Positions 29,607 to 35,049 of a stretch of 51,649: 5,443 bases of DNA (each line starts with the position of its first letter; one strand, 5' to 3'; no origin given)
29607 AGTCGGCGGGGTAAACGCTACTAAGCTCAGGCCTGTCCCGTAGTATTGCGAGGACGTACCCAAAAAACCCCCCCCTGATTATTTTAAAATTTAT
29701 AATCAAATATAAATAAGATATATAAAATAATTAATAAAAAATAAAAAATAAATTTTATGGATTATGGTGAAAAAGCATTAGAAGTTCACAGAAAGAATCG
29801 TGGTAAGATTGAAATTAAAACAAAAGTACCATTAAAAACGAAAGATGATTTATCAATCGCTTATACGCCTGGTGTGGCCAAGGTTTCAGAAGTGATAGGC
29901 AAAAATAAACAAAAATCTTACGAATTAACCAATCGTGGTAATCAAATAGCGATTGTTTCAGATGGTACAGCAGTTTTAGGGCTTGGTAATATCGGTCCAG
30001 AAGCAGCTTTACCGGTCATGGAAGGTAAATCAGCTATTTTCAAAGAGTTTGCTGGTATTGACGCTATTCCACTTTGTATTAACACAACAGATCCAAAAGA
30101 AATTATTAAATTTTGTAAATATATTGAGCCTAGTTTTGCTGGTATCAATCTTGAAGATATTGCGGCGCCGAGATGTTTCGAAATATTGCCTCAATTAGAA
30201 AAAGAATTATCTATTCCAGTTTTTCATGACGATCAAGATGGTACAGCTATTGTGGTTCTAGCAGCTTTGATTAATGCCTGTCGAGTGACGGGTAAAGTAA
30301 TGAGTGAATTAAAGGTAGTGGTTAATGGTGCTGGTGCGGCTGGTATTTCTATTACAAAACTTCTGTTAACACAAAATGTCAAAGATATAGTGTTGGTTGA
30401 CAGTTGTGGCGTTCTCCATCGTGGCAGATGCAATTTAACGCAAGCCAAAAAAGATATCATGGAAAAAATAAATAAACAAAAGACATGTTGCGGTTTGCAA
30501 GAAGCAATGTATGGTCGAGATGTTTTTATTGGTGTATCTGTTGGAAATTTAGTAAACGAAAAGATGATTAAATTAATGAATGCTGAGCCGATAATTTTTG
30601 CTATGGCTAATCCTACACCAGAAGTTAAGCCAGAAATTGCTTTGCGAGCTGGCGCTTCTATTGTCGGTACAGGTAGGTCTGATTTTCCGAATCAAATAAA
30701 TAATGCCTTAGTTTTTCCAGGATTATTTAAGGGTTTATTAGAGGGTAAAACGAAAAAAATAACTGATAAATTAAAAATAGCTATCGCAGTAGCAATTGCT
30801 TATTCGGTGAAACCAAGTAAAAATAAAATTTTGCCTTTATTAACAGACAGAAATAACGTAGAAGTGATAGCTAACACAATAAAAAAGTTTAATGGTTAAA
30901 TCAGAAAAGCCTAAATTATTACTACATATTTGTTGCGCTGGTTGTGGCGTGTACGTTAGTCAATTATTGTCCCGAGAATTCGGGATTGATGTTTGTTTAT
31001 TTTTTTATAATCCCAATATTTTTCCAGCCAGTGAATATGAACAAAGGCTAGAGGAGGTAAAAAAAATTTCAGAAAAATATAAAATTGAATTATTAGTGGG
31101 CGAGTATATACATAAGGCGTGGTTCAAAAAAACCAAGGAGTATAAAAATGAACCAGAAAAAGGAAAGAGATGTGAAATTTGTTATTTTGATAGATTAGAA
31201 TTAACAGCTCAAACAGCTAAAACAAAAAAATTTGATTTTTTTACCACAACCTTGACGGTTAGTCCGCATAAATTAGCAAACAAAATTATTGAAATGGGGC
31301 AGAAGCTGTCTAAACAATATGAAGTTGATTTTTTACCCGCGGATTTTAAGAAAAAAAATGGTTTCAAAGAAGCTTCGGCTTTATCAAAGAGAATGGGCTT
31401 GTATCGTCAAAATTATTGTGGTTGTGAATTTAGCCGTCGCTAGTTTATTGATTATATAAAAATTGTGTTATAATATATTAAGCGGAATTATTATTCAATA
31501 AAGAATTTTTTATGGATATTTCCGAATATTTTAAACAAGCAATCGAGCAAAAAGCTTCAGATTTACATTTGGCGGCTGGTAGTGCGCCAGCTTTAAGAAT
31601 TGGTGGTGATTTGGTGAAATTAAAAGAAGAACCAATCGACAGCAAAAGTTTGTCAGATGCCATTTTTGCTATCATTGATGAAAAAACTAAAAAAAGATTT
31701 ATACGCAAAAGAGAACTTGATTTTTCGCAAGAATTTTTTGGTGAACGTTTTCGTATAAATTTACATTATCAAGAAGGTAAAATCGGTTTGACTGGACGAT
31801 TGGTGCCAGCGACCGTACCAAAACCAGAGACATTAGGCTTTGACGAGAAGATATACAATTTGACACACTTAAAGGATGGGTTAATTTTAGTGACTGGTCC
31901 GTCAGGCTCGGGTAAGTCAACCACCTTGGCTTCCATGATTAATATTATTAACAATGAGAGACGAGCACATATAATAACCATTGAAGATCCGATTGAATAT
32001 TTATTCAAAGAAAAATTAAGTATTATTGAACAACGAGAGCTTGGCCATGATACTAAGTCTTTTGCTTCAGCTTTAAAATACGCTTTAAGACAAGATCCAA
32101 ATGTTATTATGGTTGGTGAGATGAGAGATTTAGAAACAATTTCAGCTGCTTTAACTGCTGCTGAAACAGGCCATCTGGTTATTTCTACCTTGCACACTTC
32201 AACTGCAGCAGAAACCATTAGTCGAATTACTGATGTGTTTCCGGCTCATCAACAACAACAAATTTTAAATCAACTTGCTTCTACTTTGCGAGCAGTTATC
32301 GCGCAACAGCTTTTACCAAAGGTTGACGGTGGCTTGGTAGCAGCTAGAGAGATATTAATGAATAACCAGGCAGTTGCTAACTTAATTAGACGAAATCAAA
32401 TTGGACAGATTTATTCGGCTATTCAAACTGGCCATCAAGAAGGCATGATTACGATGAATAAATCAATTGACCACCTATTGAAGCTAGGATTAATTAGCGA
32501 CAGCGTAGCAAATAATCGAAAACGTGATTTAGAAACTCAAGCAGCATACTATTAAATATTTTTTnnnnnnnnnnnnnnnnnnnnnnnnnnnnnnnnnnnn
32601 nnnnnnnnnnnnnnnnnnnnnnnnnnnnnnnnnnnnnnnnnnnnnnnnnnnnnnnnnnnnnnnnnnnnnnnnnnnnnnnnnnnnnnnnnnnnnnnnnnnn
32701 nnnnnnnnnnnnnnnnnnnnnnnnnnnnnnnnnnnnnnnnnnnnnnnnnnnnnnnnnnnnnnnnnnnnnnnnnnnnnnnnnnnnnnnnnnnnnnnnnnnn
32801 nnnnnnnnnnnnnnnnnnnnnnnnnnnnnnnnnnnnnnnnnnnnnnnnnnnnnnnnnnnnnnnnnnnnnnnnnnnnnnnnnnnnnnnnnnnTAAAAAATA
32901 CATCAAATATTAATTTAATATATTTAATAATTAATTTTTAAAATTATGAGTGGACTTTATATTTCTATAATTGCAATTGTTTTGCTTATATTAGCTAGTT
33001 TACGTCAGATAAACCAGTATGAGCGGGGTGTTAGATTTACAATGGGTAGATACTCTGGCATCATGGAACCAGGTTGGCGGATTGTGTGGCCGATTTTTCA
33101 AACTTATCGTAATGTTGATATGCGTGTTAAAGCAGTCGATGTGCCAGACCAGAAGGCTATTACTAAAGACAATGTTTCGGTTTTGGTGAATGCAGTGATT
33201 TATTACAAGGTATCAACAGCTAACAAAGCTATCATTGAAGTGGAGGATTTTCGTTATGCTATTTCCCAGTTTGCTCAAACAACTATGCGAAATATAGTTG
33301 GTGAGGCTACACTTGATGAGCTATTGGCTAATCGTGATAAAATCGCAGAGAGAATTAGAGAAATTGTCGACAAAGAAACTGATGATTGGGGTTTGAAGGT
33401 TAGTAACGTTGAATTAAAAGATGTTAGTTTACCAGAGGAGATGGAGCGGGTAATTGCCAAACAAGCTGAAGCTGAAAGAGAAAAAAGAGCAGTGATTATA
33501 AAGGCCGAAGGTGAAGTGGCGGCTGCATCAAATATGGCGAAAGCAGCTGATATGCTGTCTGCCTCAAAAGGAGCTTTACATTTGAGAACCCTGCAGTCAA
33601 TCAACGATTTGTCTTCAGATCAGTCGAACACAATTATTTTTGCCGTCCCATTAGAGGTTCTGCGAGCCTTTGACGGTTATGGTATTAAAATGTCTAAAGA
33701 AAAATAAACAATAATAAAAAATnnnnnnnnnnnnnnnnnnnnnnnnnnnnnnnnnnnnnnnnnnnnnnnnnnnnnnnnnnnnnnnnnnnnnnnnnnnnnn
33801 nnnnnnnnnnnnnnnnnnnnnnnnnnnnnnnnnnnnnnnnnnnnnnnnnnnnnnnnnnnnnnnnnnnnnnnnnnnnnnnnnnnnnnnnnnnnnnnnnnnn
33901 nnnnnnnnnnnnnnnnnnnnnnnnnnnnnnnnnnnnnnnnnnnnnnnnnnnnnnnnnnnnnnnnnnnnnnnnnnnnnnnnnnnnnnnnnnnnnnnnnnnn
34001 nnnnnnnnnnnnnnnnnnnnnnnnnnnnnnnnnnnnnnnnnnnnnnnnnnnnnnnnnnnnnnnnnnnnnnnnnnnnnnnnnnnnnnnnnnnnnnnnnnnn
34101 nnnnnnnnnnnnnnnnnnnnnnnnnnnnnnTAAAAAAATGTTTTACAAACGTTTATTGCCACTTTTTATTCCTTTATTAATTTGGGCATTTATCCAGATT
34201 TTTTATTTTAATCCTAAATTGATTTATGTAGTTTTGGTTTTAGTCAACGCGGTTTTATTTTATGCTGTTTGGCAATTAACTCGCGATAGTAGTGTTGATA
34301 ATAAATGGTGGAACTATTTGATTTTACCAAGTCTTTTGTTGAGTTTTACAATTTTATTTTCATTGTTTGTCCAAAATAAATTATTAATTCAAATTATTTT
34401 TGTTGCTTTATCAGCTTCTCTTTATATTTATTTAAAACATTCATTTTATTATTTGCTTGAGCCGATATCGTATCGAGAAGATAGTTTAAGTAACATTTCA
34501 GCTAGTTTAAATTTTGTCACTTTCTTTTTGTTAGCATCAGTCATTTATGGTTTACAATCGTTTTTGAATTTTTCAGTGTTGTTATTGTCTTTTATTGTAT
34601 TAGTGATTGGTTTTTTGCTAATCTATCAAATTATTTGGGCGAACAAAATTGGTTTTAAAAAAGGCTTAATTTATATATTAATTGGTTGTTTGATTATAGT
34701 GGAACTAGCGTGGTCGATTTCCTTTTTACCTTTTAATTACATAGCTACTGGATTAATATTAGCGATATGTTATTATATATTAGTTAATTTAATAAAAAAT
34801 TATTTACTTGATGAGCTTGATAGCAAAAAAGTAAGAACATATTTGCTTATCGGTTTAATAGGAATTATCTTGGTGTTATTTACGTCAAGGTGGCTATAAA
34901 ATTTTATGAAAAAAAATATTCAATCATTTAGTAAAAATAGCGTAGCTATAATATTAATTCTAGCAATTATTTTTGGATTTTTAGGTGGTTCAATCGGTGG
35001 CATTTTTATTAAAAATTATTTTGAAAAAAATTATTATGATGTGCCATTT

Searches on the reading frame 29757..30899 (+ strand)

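Call 10: search_protein_families(library=pfam, proteins=[window:29757-30899:+], max_evalue=0.0001)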
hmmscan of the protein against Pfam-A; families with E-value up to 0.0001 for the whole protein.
window:29757-30899:+ (380 aa): 2 families
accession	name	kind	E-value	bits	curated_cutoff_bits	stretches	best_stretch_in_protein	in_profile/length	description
PF00390.24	malic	-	3.7e-27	95.8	23.1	1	16-147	2-181/182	Malic enzyme, N-terminal domain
PF03949.21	Malic_M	-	1.9e-26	93.4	23.5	1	161-368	2-245/258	Malic enzyme, NAD binding domain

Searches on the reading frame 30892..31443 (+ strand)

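Call 11: search_protein_families(library=pfam, proteins=[window:30892-31443:+], max_evalue=0.0001)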
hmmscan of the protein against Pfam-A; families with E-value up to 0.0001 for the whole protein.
window:30892-31443:+ (183 aa): 1 family
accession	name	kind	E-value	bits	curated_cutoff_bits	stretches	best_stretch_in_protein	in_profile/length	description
PF02677.20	QueH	-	6.7e-66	222.1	23.5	1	9-182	1-173/175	Epoxyqueuosine reductase QueH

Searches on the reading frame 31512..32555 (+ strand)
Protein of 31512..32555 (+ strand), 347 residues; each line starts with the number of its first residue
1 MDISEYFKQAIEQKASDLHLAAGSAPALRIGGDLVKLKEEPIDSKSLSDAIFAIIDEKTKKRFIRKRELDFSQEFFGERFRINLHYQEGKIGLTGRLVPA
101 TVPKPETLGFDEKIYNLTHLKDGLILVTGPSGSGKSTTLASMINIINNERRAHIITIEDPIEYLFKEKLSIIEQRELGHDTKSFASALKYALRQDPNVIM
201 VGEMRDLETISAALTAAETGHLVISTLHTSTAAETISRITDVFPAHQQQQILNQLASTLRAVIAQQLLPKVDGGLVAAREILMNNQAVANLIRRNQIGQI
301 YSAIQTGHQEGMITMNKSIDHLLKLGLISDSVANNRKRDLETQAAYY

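Call 11: search_protein_families(library=pfam, proteins=[window:31512-32555:+], max_evalue=0.0001)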
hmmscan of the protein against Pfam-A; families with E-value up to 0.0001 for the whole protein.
window:31512-32555:+ (347 aa): 3 families
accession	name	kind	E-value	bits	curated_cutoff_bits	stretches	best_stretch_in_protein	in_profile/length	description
PF00437.27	T2SSE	-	1.8e-47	162.2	24.9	1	115-272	135-282/370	Type II/IV secretion system protein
PF13401.12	AAA_22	-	1.1e-05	26.1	27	1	122-207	5-96/130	AAA domain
PF13555.12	AAA_29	-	7.3e-05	22.9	27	0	122-150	22-50/61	P-loop containing region of AAA domain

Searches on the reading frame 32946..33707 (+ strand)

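Call 11: search_protein_families(library=pfam, proteins=[window:32946-33707:+], max_evalue=0.0001)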
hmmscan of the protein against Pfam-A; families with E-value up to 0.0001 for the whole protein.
window:32946-33707:+ (253 aa): 2 families
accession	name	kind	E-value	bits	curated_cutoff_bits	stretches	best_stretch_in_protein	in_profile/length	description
PF01145.31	Band_7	-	3.4e-43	148.2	23.6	1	21-190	2-175/176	SPFH domain / Band 7 family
PF13421.11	Band_7_1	-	2.9e-08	34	24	1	98-175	129-208/211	SPFH domain-Band 7 family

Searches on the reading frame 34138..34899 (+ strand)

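Call 11: search_protein_families(library=pfam, proteins=[window:34138-34899:+], max_evalue=0.0001)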
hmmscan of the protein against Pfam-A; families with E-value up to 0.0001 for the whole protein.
window:34138-34899:+ (253 aa): 1 family
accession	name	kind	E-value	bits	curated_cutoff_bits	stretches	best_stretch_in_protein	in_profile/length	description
PF18900.5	DUF5656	-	1.4e-08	34.9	23.3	1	56-246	54-239/242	Protein of unknown function (DUF5656)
